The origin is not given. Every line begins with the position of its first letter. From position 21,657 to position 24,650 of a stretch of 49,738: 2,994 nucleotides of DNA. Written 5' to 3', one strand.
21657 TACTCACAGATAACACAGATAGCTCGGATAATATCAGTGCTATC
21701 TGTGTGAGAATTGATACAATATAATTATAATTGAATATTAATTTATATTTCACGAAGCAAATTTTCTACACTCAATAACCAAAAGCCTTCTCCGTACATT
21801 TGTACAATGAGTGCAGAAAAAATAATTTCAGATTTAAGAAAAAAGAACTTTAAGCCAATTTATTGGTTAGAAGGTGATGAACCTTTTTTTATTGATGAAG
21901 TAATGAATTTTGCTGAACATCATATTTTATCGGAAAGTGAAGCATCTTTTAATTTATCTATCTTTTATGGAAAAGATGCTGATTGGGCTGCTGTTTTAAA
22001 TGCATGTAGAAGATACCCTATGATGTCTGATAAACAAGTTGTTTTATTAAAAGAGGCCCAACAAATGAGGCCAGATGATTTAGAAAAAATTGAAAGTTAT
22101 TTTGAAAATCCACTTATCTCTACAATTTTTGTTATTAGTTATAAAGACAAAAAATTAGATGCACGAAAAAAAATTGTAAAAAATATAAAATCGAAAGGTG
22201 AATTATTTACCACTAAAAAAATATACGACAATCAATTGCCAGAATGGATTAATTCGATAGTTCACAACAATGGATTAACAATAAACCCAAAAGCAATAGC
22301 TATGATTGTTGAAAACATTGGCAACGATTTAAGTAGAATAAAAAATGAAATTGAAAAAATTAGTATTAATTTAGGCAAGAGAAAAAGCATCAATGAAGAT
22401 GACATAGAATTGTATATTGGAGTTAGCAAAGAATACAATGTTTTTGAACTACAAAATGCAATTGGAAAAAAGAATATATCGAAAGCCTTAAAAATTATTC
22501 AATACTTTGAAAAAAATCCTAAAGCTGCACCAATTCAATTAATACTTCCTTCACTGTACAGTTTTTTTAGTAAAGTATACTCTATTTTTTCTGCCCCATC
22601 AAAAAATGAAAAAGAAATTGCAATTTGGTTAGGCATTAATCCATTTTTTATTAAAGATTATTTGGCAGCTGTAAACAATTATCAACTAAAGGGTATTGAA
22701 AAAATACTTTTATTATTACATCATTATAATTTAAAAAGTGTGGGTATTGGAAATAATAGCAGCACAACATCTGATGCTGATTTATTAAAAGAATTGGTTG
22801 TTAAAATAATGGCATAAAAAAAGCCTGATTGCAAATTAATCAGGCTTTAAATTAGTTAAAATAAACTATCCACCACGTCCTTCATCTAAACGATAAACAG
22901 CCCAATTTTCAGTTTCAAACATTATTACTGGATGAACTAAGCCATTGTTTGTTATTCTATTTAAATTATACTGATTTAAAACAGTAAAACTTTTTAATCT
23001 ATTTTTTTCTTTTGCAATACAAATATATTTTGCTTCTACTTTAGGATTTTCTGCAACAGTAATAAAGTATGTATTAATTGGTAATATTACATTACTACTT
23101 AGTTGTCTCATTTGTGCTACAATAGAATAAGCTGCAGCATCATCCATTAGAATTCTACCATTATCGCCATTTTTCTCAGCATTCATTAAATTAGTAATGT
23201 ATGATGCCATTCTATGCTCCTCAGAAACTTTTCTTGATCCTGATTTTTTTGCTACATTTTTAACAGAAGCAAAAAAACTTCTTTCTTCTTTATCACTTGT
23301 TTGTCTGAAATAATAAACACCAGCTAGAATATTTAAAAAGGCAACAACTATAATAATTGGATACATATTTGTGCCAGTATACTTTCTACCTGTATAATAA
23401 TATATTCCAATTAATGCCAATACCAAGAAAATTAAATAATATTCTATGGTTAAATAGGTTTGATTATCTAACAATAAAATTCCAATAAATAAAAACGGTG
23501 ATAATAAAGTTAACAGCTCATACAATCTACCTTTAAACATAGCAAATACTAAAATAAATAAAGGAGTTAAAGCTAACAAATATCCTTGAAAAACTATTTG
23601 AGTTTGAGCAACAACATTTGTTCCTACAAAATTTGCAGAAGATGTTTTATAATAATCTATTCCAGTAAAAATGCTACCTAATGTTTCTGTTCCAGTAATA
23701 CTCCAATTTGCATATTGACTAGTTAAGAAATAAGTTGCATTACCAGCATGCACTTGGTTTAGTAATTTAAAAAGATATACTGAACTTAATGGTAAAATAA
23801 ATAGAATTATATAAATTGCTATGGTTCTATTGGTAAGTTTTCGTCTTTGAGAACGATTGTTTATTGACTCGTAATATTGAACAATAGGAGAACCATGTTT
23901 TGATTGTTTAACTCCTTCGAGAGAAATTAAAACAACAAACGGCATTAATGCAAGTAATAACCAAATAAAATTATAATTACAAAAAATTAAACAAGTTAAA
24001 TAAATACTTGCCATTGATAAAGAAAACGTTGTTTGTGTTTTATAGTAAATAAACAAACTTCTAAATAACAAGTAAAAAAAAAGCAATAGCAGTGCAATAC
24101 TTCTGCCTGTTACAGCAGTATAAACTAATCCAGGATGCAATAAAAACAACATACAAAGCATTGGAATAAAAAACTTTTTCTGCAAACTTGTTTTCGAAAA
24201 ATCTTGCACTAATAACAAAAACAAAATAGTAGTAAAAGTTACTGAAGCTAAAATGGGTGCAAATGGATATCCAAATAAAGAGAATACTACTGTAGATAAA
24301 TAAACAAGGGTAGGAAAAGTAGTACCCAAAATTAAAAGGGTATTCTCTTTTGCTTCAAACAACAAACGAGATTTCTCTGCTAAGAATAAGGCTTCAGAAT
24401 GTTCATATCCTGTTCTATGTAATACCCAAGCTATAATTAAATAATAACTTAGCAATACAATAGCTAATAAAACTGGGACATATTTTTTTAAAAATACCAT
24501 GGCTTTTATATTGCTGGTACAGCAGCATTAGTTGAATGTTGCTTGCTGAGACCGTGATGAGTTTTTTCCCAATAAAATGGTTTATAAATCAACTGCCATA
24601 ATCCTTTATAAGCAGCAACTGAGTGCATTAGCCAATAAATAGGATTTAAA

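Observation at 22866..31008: Non-canonical Bcs-like synthase-dependent exopolysaccharide module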

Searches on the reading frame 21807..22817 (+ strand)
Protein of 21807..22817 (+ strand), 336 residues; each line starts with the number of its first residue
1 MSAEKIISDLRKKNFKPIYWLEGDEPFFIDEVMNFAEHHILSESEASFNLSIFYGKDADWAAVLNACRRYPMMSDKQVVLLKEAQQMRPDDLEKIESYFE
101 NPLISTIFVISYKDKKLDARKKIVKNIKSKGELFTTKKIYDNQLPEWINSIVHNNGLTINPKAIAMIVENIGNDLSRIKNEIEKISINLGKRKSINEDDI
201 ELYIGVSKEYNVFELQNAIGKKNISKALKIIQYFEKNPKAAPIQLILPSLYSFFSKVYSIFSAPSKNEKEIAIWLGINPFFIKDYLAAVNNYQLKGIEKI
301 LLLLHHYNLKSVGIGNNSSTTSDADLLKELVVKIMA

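Call 4: search_protein_families(library=pfam, proteins=[window:21807-22817:+], max_evalue=0.1)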
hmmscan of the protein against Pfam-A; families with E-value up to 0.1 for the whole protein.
window:21807-22817:+ (336 aa): 4 families
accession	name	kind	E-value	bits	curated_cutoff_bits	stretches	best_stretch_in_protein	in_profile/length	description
PF06144.19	DNA_pol3_delta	-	7.4e-15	55.5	21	1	19-135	1-122/124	DNA polymerase III, delta subunit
PF21694.2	DNA_pol3_delta_C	-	4.1e-09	36.9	27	1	210-306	2-98/121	DNA polymerase III delta subunit, C-terminal domain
PF23534.1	Microp_apicomplexa_20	-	0.022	15.3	27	1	167-230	7-71/79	Apicomplexa microprotein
PF25361.1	AAA_lid_RFC1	-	0.05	13.5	34.9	1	143-178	3-38/59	RFC1-like, AAA+ ATPase lid domain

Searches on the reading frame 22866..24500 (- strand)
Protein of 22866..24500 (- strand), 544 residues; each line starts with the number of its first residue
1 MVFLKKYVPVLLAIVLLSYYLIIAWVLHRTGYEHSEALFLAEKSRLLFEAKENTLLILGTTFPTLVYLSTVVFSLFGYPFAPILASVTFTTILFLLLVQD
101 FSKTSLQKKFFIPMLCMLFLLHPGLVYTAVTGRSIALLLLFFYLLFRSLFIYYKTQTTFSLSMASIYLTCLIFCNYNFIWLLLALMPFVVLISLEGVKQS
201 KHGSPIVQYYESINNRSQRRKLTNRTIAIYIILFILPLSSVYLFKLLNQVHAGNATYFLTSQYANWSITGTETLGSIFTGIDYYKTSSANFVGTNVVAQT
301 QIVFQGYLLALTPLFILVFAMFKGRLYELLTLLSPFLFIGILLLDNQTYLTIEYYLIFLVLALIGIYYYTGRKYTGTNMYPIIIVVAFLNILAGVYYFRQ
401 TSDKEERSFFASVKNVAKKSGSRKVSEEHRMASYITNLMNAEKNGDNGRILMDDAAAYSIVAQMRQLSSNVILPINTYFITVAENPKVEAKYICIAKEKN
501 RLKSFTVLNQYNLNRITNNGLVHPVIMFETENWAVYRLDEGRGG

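Call 4: search_protein_families(library=pfam, proteins=[window:22866-24500:-], max_evalue=0.1)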
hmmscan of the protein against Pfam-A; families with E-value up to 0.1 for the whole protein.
window:22866-24500:- (544 aa): 0 families

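Call 5: search_protein_families(library=ncbifam, proteins=[window:22866-24500:-], max_evalue=0.1)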
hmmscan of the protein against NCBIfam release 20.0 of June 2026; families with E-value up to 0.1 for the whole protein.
window:22866-24500:- (544 aa): 1 family
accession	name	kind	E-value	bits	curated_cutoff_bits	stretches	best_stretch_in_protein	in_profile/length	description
NF045891.1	ICE_Mbov_0400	subfamily_domain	0.08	13.1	55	0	503-536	11-43/152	Mbov_0400 family ICE element protein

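Call 16: find_homologous_proteins(query=window:22866-24500:-)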
Query window:22866-24500:- (544 aa): 118 proteins with E <= 0.001 among 8000 candidates.
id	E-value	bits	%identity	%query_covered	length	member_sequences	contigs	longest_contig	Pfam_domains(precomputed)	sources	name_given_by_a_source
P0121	0.0e+0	1174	100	100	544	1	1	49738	-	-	-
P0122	9.1e-279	944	76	100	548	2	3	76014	-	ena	-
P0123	1.9e-278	943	76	100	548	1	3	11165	-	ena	-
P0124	3.8e-272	922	75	100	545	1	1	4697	-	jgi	jgi:hypothetical protein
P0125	4.1e-269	912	75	99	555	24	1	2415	-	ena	-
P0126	1.1e-268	910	75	100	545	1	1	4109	-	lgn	-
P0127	4.6e-268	908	73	100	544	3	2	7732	-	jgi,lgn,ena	-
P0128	8.7e-267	904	73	100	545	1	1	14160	-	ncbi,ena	-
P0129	3.9e-265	899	72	100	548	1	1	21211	-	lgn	-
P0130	1.1e-258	877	70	100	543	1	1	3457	-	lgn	-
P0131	1.9e-257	873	74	99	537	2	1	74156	-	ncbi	ncbi:MAG: hypothetical protein ACOVO1_01010 [Chitinophagaceae bacterium]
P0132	1.4e-255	867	70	100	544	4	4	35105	-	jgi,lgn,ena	-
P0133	5.2e-255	865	72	99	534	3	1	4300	-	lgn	-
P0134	2.7e-249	846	71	100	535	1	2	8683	-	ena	-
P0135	5.8e-248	842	70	99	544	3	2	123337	-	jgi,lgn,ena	-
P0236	5.9e-81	291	34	97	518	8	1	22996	-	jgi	jgi:hypothetical protein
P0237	1.1e-78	284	35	97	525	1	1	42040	-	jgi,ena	-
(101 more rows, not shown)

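Call 20: search_solved_structures(query=A1, max_evalue=10)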
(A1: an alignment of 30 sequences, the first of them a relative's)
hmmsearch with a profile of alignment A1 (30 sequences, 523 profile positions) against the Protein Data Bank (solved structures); distinct sequences matched with E-value up to 10: 0.

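Call 30: predict_structure(alignment_id=A1)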
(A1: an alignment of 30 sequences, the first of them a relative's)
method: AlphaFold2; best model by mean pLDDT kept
length: 544 residues; sequences in the alignment: 30
mean_pLDDT: 85.3   pTM: 0.87
mean pLDDT of the five models: 85.3, 84.5, 83.2, 82.8, 78.6
residues with pLDDT >= 90: 245; 70-90: 241; 50-70: 42; < 50: 16
segments of 3 or more residues with pLDDT < 50: 281-293, 542-544
pLDDT, mean of each block of 10 residues (from residue 1): 78 96 92 91 89 72 85 92 96 96 87 95 96 94 96 89 95 91 86 73 72 85 89 91 90 86 81 65 42 54 79 92 87 91 78 92 92 74 93 92 88 77 82 91 79 89 85 86 85 91 87 88 90 90 47
secondary structure, 60 per line:
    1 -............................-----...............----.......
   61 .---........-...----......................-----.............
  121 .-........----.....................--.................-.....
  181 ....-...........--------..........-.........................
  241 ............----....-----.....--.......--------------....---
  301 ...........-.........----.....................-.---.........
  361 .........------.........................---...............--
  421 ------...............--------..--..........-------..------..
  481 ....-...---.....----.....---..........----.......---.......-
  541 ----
elements in order: H2-29 H35-49 H54-61 H65-72 H81-102 H108-121 H123-130 H135-155 H158-174 H176-184 H186-196 H205-214 H216-252 H257-260 H266-270 H274-279 H294-297 H301-311 H313-321 H326-346 H352-369 H376-400 H404-418 H427-441 H454-463 H479-484 E492-496 H501-505 H510-518 E523-529 E533-539

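Call 33: fold_search(model_id=the predicted structure, library=pdb)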
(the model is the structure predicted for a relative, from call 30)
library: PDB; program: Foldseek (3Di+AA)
matches with E <= 10: 203; with E <= 0.001: 13
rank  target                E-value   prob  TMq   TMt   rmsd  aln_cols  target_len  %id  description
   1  8b6l_I                6.9e-05  1.00  0.42  0.35  15.8       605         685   12  Subtomogram average of the human Sec61-TRAP-OSTA-translocon (released 2022-12-07)
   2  7zlg_A                8.8e-05  1.00  0.40  0.35  13.6       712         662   10  Cryo-EM structure of C-mannosyltransferase CeDPY19, in complex with acceptor peptide and bound to CMT2-Fab and anti-Fa (released 2023-01-11)
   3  8agc_A                1.4e-04  1.00  0.46  0.38  12.5       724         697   11  Structure of yeast oligosaccharylransferase complex with lipid-linked oligosaccharide and non-acceptor peptide bound (released 2022-12-07)
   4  6ezn_F                2.3e-04  1.00  0.46  0.40  15.3       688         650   11  Cryo-EM structure of the yeast oligosaccharyltransferase (OST) complex (released 2018-01-17)
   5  7zli_A                2.4e-04  1.00  0.45  0.39  12.7       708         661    8  Cryo-EM structure of C-mannosyltransferase CeDPY19, in complex with Dol25-P-Man and bound to CMT2-Fab and anti-Fab nan (released 2023-01-11)
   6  9n9j_I                2.4e-04  1.00  0.44  0.36  14.6       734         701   11  Structure of a GRP94 folding intermediate engaged with a CCDC134- and FKBP11-bound secretory translocon (released 2025-11-19)
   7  7oci_F                3.1e-04  1.00  0.46  0.41  14.1       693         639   10  Cryo-EM structure of yeast Ost6p containing oligosaccharyltransferase complex (released 2022-02-16)
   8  7zlh_A                3.6e-04  1.00  0.41  0.37  13.3       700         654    8  Cryo-EM structure of C-mannosyltransferase CeDPY19, in apo state, bound to CMT2-Fab and anti-Fab nanobody (released 2023-01-11)
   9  6s7t_A                5.8e-04  1.00  0.43  0.35  12.4       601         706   13  Cryo-EM structure of human oligosaccharyltransferase complex OST-B (released 2019-12-18)
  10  8agb_A                6.1e-04  1.00  0.45  0.39  15.0       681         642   10  Structure of yeast oligosaccharylransferase complex with lipid-linked oligosaccharide bound (released 2022-12-07)
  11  6ftg_5                6.1e-04  1.00  0.46  0.40  16.2       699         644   12  Subtomogram average of OST-containing ribosome-translocon complexes from canine rough microsomal membranes (released 2018-03-21)
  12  3wak                  8.1e-04  1.00  0.40  0.29  13.4       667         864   11  Crystal structure of the Archaeoglobus fulgidus oligosaccharyltransferase (O29867_ARCFU) in the apo form (released 2013-10-30)
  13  3rce_A                9.1e-04  1.00  0.41  0.34  10.7       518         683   10  Bacterial oligosaccharyltransferase PglB (released 2011-06-15)
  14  6gxc_A                1.1e-03  1.00  0.41  0.33  10.7       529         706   13  Bacterial oligosaccharyltransferase PglB in complex with an inhibitory peptide and a reactive lipid-linked oligosaccha (released 2018-11-14)
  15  6s7o_A                1.1e-03  1.00  0.43  0.37  15.7       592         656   11  Cryo-EM structure of human oligosaccharyltransferase complex OST-A (released 2019-12-18)
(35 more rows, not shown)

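Call 75: search_protein_representatives(alignment_id=A1)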
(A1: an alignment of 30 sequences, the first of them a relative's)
Query: 30 sequences, 523 profile positions. Proteins with E-value up to 0.001 (for the whole library): 384; up to 1e-10: 121; up to 1e-30: 46. The best 150 are listed.
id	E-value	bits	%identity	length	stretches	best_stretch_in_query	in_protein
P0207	9.8e-230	780.4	-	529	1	3-522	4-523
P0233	1.7e-194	664.1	-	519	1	3-522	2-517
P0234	9.6e-192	655.0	-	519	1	2-522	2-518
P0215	3.5e-162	557.5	-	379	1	1-366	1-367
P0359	2.9e-155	534.6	-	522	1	5-522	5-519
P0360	2.1e-122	426.2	-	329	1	197-522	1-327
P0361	2.6e-120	419.3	-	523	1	4-522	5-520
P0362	8.0e-120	417.7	-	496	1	5-521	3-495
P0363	7.7e-119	414.5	-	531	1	12-522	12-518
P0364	7.5e-109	381.5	-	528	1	18-522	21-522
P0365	5.7e-102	358.8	-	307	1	4-309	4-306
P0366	3.6e-94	333.0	-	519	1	12-522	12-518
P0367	2.0e-82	294.3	-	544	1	12-522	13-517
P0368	5.6e-77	276.3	-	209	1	319-523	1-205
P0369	5.2e-75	269.8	-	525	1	12-522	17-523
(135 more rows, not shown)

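Call 77: search_protein_families(library=pfam, alignment_id=A5, max_evalue=0.01)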
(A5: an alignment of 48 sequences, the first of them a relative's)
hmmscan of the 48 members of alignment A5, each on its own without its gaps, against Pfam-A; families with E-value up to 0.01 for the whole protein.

A. member 1, P0121 (544 aa): 0 families

B. families by the number of members that match (of 48 scanned): 2 families
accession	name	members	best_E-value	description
PF13231.12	PMT_2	12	1.4e-08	Dolichyl-phosphate-mannose-protein mannosyltransferase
PF02366.24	PMT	2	3.3e-09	Dolichyl-phosphate-mannose-protein mannosyltransferase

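Call 90: find_encoding_contigs(protein=P0237, flank=10000, max_places=2)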
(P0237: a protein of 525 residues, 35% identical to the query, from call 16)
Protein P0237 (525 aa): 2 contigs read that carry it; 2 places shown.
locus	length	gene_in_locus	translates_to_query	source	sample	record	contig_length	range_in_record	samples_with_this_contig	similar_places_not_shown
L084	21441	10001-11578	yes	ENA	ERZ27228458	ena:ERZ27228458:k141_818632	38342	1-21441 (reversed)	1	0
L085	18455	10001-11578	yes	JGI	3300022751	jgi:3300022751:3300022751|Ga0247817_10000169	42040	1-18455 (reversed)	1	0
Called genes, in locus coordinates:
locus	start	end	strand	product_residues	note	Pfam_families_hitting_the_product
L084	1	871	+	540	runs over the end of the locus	PF10079:Rossmann-like_BshC, PF24850:CC_BshC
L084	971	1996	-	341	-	PF00248:Aldo_ket_red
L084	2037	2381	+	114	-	-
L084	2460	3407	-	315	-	PF03405:FA_desaturase_2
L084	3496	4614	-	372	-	PF00150:Cellulase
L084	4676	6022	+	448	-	PF00512:HisKA, PF02518:HATPase_c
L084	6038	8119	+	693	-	PF03170:CBM_BcsB_1st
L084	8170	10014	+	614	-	PF05157:MshEN, PF13506:Glyco_transf_21 (weak), PF00535:Glycos_transf_2, PF13641:Glyco_tranf_2_3, PF13632:Glyco_trans_2_3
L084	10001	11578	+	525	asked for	-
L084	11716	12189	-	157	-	-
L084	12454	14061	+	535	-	-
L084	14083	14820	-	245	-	PF01553:Acyltransferase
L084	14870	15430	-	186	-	PF28549:NDPSase_N (faint), PF00293:NUDIX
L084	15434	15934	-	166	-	PF11827:DUF3347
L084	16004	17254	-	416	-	PF00438:S-AdoMet_synt_N, PF02772:S-AdoMet_synt_M, PF02773:S-AdoMet_synt_C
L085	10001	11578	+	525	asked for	-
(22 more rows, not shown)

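Call 91: find_encoding_contigs(protein=P0236, flank=10000, max_places=2)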
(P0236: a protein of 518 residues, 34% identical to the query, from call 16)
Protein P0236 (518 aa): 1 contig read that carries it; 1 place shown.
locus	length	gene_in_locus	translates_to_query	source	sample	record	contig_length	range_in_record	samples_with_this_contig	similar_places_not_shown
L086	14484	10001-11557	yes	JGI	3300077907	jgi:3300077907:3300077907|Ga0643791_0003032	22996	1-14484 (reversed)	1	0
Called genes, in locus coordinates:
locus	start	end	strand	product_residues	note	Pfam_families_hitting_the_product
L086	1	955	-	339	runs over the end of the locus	PF00248:Aldo_ket_red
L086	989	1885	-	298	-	PF02588:YitT_membrane, PF10035:DUF2179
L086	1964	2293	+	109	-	-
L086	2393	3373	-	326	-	PF03405:FA_desaturase_2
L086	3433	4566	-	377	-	PF00150:Cellulase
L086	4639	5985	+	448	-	PF00512:HisKA, PF02518:HATPase_c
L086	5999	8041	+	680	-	PF03170:CBM_BcsB_1st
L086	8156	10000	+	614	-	PF05157:MshEN, PF13506:Glyco_transf_21 (weak), PF00535:Glycos_transf_2, PF13641:Glyco_tranf_2_3, PF13632:Glyco_trans_2_3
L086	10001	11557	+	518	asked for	-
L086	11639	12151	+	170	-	PF01978:TrmB (weak), PF12802:MarR_2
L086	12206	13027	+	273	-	PF04134:DCC1-like (weak)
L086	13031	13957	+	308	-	PF01370:Epimerase, PF08338:DUF1731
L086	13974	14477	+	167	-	-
